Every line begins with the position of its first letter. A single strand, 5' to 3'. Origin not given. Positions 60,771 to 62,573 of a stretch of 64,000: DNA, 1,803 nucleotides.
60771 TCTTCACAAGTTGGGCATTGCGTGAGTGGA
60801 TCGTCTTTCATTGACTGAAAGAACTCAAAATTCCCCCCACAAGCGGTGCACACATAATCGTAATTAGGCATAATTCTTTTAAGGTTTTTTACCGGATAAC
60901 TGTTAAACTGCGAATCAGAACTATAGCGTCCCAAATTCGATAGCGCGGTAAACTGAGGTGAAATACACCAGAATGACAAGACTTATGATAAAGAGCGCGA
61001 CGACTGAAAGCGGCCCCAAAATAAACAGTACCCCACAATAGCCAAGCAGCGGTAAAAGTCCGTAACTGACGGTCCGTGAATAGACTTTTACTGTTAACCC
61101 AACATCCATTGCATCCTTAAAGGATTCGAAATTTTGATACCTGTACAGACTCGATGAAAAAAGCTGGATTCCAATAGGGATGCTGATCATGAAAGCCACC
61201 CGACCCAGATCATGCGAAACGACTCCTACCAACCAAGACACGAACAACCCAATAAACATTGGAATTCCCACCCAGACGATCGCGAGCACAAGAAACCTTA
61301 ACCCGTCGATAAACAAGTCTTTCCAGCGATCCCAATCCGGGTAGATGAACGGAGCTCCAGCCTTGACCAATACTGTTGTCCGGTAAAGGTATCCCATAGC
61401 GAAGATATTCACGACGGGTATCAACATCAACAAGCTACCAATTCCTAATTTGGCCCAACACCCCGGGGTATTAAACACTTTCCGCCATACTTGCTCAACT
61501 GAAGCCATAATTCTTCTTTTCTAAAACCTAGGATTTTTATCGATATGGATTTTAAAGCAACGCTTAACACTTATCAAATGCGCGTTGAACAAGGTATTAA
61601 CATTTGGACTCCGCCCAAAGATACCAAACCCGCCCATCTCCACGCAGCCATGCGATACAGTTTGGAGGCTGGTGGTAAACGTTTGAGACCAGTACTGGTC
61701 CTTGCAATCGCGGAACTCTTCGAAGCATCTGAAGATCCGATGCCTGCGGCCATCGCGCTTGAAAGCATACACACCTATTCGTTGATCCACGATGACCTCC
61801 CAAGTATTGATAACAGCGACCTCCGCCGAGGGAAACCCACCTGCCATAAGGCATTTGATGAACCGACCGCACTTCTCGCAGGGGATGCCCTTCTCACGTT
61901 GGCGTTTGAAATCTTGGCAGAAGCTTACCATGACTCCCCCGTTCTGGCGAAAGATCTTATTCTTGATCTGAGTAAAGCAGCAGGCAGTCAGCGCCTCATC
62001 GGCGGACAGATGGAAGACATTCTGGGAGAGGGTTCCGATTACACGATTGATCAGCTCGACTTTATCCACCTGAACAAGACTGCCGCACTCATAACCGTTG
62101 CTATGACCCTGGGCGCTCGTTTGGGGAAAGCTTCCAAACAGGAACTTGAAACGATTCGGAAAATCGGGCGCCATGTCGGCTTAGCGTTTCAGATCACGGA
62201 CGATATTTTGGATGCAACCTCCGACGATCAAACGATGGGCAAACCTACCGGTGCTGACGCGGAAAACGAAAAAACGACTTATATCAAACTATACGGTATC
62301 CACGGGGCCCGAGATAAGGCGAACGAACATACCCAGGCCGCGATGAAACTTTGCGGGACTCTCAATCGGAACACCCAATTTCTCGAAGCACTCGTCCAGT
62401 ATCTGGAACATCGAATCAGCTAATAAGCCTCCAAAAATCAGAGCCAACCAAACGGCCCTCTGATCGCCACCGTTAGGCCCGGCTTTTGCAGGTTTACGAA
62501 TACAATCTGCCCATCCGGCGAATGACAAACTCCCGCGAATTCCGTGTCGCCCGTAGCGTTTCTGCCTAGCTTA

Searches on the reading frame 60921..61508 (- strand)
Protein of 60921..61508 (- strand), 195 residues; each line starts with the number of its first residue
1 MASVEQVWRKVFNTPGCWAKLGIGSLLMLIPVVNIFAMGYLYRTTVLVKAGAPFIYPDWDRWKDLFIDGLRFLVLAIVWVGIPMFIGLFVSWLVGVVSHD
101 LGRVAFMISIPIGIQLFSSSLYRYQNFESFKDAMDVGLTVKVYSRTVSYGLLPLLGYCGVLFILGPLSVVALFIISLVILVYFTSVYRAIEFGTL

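Call 6: search_protein_families(library=pfam, proteins=[window:60921-61508:-], max_evalue=0.01)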
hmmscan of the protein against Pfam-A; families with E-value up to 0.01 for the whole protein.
window:60921-61508:- (195 aa): 2 families
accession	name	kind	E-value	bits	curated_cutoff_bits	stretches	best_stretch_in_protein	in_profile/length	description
PF13197.11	DUF4013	-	6.2e-12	46.1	26.9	1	24-178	2-166/168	Protein of unknown function (DUF4013)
PF07291.16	MauE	-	0.0031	18.3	27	1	105-190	5-91/128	Methylamine utilisation protein MauE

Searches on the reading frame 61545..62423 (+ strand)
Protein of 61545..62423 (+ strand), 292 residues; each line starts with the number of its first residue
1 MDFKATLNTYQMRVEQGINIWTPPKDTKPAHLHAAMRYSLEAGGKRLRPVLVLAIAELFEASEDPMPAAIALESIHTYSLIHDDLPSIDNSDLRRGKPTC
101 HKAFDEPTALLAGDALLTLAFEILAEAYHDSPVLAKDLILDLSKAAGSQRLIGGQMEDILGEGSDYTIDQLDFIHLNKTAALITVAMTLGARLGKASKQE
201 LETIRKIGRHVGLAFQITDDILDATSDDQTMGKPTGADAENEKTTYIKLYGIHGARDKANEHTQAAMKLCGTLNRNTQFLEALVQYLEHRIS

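Call 6: search_protein_families(library=pfam, proteins=[window:61545-62423:+], max_evalue=0.01)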
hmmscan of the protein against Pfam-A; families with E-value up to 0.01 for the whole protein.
window:61545-62423:+ (292 aa): 1 family
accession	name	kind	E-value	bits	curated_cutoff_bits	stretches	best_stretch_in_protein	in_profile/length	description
PF00348.22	polyprenyl_synt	-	3.4e-58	197.2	27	1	31-264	3-231/251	Polyprenyl synthetase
